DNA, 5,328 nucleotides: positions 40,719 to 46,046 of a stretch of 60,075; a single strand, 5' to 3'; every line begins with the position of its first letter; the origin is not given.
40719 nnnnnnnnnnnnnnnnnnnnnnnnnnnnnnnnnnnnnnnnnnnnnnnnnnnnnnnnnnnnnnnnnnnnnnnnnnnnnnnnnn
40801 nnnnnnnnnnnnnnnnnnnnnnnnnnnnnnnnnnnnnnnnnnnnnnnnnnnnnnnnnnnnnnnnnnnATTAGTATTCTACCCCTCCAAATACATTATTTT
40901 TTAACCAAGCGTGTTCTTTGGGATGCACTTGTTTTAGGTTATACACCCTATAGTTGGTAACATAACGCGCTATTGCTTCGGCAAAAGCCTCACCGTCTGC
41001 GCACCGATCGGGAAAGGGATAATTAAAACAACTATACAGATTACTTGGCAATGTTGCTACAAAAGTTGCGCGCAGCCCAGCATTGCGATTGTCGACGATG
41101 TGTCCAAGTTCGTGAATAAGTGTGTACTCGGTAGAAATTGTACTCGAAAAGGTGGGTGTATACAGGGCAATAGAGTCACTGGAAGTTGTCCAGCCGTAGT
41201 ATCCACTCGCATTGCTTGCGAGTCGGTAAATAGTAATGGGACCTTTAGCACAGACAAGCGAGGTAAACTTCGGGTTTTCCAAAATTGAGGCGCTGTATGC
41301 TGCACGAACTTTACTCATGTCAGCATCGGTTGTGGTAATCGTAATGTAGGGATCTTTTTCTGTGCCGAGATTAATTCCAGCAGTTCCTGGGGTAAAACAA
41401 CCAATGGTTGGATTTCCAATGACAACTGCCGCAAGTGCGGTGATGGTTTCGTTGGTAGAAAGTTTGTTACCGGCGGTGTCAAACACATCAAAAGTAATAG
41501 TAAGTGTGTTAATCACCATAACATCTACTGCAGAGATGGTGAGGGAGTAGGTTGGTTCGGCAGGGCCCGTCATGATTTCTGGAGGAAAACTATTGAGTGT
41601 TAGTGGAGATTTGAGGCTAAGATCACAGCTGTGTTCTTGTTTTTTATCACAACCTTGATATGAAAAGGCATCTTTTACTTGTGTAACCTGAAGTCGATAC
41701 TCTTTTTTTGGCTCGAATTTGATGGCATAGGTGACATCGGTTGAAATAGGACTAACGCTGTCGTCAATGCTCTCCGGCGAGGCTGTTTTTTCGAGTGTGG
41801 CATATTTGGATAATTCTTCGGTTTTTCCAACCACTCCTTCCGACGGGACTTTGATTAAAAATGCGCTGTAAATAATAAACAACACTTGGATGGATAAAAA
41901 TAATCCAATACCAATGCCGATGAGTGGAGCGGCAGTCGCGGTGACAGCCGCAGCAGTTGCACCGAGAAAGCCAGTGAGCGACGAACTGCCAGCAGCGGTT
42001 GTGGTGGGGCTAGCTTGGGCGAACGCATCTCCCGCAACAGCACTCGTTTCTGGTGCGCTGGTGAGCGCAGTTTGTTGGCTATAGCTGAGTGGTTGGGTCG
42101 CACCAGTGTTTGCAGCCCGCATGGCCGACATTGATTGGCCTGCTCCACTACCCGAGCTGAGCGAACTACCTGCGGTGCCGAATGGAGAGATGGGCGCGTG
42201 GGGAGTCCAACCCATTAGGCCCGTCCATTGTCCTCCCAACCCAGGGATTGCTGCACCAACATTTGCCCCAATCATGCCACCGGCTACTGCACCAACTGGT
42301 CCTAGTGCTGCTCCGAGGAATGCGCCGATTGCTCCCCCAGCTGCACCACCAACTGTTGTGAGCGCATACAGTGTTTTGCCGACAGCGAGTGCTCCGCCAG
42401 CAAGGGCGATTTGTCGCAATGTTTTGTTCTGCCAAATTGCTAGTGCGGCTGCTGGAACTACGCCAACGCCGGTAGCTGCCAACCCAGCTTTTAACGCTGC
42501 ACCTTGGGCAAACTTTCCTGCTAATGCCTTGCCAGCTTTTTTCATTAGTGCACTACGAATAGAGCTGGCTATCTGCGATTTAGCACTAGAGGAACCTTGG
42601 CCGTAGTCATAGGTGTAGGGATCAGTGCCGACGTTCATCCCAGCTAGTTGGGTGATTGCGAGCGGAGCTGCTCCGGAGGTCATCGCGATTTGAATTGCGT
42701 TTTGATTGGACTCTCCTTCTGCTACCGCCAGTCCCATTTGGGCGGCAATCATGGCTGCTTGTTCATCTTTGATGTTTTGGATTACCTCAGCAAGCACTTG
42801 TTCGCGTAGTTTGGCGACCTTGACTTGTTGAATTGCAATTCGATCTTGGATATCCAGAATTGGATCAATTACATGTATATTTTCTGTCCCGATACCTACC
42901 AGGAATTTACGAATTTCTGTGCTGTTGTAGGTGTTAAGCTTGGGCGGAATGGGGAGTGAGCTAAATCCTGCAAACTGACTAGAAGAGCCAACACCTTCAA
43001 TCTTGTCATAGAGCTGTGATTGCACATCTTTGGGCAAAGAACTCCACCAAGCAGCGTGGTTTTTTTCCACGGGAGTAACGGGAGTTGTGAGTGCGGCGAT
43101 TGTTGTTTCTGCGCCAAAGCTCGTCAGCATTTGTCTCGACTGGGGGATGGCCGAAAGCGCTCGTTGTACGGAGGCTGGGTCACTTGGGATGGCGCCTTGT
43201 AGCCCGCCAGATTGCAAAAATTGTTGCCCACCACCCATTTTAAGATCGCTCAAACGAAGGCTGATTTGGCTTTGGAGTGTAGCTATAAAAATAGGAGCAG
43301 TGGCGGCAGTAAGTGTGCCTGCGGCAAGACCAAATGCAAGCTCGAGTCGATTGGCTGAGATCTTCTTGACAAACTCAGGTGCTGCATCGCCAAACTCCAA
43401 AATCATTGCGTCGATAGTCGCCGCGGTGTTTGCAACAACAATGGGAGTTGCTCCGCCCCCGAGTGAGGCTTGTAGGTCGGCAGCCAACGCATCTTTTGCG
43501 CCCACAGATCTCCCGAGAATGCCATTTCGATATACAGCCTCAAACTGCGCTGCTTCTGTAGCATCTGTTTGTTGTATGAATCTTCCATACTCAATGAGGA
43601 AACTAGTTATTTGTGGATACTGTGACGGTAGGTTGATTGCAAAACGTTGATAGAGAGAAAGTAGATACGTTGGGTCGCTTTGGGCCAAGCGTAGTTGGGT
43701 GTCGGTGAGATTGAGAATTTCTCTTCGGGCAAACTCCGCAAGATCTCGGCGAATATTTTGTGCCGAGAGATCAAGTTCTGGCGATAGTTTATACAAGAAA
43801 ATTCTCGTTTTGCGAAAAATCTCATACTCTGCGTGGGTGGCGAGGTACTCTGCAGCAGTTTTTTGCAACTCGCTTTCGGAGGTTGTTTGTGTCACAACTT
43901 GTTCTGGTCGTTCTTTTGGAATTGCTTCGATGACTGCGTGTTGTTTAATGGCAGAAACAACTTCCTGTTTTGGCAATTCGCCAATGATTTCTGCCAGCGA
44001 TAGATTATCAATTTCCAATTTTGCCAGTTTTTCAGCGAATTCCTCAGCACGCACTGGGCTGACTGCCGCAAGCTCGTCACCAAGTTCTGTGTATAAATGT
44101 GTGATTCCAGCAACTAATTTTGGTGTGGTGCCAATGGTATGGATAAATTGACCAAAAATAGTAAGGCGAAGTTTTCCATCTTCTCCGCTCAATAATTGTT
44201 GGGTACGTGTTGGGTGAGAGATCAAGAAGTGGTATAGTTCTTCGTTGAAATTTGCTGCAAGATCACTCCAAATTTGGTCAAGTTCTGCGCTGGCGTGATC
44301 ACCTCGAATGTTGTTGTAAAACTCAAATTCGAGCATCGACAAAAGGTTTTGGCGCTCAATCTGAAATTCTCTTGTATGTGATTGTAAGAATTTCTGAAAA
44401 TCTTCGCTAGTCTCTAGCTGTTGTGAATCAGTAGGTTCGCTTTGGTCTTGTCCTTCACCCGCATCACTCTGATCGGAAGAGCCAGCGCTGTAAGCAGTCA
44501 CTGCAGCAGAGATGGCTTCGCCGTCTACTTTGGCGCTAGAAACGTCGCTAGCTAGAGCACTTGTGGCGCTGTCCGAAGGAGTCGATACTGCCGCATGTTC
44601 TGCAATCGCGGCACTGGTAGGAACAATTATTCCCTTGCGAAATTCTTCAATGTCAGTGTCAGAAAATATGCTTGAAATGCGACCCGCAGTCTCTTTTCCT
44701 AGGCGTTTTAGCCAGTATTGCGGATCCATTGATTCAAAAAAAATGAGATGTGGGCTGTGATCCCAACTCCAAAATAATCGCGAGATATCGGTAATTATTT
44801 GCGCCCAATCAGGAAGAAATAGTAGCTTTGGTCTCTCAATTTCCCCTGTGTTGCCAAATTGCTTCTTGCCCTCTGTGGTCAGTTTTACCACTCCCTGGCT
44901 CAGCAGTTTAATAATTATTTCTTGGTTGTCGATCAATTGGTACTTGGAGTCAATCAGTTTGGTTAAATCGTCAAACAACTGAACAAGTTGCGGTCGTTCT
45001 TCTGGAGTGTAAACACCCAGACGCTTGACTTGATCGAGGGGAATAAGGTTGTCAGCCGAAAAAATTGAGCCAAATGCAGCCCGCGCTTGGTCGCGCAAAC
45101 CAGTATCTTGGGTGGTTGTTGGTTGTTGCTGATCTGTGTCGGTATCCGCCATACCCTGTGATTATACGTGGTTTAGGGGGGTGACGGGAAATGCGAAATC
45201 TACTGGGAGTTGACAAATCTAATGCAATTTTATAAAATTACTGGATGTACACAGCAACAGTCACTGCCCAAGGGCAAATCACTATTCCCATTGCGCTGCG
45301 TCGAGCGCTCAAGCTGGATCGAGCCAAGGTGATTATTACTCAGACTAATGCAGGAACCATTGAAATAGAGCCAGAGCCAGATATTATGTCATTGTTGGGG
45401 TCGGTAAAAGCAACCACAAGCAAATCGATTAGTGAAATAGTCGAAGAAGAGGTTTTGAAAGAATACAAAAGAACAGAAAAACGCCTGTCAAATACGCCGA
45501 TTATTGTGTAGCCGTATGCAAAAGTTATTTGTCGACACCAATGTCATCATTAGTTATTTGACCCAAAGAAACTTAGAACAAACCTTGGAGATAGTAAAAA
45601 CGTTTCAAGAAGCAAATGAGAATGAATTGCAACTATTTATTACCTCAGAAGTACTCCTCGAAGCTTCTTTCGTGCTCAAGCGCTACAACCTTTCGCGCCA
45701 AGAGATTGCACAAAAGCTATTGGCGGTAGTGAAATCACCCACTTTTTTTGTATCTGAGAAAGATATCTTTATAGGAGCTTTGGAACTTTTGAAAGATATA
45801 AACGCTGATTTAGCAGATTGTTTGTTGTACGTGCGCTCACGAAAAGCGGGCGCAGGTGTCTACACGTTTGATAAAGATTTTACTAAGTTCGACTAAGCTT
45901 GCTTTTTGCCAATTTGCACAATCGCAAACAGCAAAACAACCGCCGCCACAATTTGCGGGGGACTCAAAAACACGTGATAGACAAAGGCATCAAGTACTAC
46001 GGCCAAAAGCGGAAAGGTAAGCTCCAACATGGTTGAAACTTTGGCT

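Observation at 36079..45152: An origin-adjacent Gram-positive-type T4SS-like core operon has no coupling protein, relaxase or integrase in sight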

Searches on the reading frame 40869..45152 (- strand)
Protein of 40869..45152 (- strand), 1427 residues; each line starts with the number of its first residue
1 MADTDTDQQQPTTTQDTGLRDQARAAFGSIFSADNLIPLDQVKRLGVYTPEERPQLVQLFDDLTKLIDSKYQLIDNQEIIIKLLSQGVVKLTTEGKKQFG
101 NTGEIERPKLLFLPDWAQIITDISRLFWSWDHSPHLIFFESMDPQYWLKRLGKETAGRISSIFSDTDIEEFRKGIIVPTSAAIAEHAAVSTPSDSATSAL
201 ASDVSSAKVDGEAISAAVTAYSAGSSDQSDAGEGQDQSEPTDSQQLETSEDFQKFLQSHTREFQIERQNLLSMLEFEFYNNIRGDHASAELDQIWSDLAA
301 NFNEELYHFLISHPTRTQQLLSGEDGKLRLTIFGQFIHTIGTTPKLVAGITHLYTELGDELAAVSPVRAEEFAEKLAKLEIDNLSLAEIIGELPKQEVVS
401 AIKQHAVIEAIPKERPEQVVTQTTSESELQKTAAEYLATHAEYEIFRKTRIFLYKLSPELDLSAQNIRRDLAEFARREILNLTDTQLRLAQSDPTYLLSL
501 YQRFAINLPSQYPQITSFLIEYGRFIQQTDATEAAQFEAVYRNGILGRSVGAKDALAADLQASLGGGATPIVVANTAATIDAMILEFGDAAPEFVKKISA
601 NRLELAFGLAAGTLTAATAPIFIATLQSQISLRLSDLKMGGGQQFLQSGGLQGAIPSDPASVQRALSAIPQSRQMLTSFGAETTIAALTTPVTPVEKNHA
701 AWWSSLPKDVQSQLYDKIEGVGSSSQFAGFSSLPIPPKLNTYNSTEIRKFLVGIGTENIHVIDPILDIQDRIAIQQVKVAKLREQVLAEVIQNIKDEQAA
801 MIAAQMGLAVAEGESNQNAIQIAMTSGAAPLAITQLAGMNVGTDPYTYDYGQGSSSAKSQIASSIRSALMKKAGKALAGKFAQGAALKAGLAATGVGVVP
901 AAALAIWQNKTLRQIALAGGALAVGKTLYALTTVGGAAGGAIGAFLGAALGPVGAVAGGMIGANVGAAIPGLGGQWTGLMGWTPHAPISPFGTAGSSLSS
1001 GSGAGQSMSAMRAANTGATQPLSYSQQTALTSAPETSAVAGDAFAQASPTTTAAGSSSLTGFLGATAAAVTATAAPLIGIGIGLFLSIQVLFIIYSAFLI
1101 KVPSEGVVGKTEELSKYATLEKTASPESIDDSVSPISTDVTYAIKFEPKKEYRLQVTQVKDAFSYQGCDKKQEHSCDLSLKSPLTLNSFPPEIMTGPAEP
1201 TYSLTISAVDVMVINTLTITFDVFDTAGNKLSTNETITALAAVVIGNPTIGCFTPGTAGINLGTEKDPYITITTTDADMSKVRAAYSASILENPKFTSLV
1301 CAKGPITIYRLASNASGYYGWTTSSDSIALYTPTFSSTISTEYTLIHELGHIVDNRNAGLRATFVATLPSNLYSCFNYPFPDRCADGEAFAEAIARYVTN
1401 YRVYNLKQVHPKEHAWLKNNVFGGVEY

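Call 4: search_protein_families(library=pfam, proteins=[window:40869-45152:-], max_evalue=0.1)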
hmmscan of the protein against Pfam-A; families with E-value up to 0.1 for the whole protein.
window:40869-45152:- (1427 aa): 0 families

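Call 5: search_protein_families(library=ncbifam, proteins=[window:40869-45152:-], max_evalue=0.1)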
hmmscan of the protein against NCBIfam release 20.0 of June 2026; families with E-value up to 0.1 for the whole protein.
window:40869-45152:- (1427 aa): 1 family
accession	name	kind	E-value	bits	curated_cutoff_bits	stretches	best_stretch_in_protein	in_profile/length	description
TIGR01209.1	TIGR01209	hypoth_equivalog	0.076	11.8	136.9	0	374-460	178-259/375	RNA ligase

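Call 30: find_homologous_proteins(query=window:40869-45152:-, max_evalue=0.001)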
Query window:40869-45152:- (1427 aa): 5 proteins with E <= 0.001 among 8000 candidates.
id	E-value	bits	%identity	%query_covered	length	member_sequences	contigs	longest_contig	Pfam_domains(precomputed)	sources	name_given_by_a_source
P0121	0.0e+0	1706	58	100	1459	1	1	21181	-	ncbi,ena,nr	ncbi:MAG: hypothetical protein O2840_03045 [bacterium]|nr:hypothetical protein [bacterium]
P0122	0.0e+0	1502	52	100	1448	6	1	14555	-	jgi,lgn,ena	-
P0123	6.7e-246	837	41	88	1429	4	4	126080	PF01551.30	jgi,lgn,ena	-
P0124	6.1e-145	503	39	58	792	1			-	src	-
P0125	1.4e-32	131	34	25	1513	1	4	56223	-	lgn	-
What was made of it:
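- Tried and rejected: The word-indexed search of the whole giant returned only 5 hits, probably because low-complexity words saturated the candidate list (call 30).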

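Call 31: search_protein_families(library=pfam, proteins=[P0123, P0125], max_evalue=0.01)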
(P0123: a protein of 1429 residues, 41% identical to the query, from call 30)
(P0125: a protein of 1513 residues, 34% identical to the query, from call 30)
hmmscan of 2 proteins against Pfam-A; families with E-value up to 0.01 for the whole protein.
P0123 (1429 aa): 1 family
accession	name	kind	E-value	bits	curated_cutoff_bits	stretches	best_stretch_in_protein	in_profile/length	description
PF01551.29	Peptidase_M23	-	9.6e-14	51.8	28.7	1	1318-1402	5-88/96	Peptidase family M23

P0125 (1513 aa): 0 families

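Call 63: search_solved_structures(query=A3, max_evalue=1)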
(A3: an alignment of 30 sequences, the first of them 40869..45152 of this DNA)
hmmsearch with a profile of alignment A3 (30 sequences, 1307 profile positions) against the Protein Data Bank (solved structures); distinct sequences matched with E-value up to 1: 55.
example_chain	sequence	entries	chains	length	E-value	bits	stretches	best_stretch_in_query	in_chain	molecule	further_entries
9gy1_A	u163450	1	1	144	9.6e-20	73.7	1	1037-1155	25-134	Peptidase, M23 family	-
3slu_A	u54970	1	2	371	6e-17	64.4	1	1046-1150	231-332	M23 peptidase domain protein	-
6muk_A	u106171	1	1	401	6.8e-17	64.2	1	1046-1150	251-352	Peptidase M23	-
5j1l_A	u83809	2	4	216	3.4e-14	55.3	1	1057-1149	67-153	ToxR-activated gene (TagE)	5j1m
4rny_A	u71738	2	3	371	1.7e-12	49.6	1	1058-1151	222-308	Conserved hypothetical secreted protein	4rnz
5j1l_B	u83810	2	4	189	3.2e-12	48.7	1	1057-1154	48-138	ToxR-activated gene (TagE)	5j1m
5j1k_A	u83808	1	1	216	4.5e-12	48.3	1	1057-1153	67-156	ToxR-activated gene (TagE)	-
9m7n_A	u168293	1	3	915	6.6e-12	47.7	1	1058-1147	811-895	Gp16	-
6smk_A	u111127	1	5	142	7.1e-11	44.3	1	1056-1161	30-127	Peptidase_M23 domain-containing protein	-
6u2a_A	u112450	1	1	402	8.5e-11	44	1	1058-1150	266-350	ShyA endopeptidase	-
6ue4_A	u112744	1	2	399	8.6e-11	44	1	1058-1150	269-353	ShyA endopeptidase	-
7qrl_A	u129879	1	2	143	4.8e-10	41.5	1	1036-1149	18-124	DipM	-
7qrl_C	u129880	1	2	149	5.1e-10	41.5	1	1036-1149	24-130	DipM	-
5kvp_A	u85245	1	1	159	5e-08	34.9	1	1039-1150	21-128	Zoocin A endopeptidase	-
2gu1_A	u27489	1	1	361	1e-06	30.5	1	1057-1148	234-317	Zinc peptidase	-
8fl2_NX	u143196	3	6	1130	0.0032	18.9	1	174-281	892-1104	Proline-, glutamic acid- and leucine-rich protein 1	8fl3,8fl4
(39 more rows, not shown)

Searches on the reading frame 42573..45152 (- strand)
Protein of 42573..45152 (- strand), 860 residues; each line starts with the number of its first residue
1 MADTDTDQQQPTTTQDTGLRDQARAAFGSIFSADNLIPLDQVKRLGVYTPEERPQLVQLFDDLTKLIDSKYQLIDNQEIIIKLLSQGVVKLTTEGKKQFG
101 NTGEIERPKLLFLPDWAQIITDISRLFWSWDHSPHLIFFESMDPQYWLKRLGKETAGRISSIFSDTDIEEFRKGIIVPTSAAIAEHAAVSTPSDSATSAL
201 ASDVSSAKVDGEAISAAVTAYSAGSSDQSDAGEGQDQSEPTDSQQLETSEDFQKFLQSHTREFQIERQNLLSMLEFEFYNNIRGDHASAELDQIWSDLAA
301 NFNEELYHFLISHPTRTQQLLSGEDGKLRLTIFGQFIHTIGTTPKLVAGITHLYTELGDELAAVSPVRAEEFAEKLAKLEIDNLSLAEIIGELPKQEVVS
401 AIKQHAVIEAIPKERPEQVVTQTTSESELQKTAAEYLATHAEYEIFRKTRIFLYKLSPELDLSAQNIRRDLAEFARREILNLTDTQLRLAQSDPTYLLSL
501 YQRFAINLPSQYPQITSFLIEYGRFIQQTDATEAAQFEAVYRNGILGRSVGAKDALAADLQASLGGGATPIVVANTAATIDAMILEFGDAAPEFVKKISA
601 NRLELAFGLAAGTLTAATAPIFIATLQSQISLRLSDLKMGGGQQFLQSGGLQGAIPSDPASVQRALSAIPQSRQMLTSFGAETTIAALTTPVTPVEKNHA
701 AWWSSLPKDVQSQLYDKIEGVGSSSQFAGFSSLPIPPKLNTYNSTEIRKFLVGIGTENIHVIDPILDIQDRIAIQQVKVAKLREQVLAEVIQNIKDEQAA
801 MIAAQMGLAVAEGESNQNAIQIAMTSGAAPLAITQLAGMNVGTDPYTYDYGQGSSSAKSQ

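Call 61: search_protein_representatives(protein=window:42573-45152:-)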
Query: 860 residues. Proteins with E-value up to 0.001 (for the whole library): 6; up to 1e-10: 3; up to 1e-30: 3. The best 6 are listed.
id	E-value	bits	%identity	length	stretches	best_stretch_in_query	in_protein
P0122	3.9e-231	786.0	51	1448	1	2-841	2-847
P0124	2.4e-146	505.6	42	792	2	430-814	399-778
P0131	6.4e-110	385.2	100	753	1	675-860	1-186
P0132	2.3e-09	52.6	27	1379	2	428-640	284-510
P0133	2.0e-07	46.3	26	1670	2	35-427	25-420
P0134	2.2e-04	36.2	35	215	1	40-129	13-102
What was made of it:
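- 40869..45152 (-): 1,427-aa giant. From N to C terminus: an orphan domain of about 850 aa with no signal peptide (presumably cytoplasmic); a Gly/Ala-rich membrane region; a TM helix at about aa 1072-1104; an extracellular beta-sandwich; and an HExxH zinc-peptidase-like domain (HELGH at 1347, GEAFAEA downstream). The N-terminal domain has only 6 hits among 1.84e9 proteins (call 61).
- Tried and rejected: The giant's N-terminal 860 aa. An exhaustive HMMER search found 6 proteins among 1.84 billion, none informative (call 61).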

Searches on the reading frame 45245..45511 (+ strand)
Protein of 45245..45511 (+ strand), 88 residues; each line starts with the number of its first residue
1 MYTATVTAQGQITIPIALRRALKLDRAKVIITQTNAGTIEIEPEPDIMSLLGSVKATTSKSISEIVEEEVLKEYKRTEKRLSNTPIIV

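Call 8: search_protein_families(library=pfam, proteins=[window:45245-45511:+], max_evalue=0.001)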
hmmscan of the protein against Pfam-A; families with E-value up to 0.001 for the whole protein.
window:45245-45511:+ (88 aa): 2 families
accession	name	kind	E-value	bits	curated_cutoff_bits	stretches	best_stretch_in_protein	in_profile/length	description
PF04014.23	MazE_antitoxin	-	3.2e-05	24.2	24.7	1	4-45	2-44/48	Antidote-toxin recognition MazE, bacterial antitoxin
PF15937.10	PrlF_antitoxin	-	0.00046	20.8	32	1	4-40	2-39/99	prlF antitoxin for toxin YhaV_toxin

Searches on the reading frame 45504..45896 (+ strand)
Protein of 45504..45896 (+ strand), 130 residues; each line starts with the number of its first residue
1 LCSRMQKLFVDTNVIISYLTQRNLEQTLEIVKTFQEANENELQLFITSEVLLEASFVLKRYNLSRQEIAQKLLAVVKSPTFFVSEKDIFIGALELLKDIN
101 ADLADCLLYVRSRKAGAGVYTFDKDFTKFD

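Call 8: search_protein_families(library=pfam, proteins=[window:45504-45896:+], max_evalue=0.001)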
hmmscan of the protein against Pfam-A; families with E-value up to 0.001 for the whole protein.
window:45504-45896:+ (130 aa): 3 families
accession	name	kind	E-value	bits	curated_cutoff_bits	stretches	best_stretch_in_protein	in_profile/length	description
PF01850.27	PIN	-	1.5e-10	42.2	23.6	1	9-129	2-117/120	PIN domain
PF13470.12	PIN_3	-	1.8e-05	25.9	27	1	8-77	2-72/115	PIN domain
PF00191.25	Annexin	-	0.00069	20.1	25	0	5-49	10-54/66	Annexin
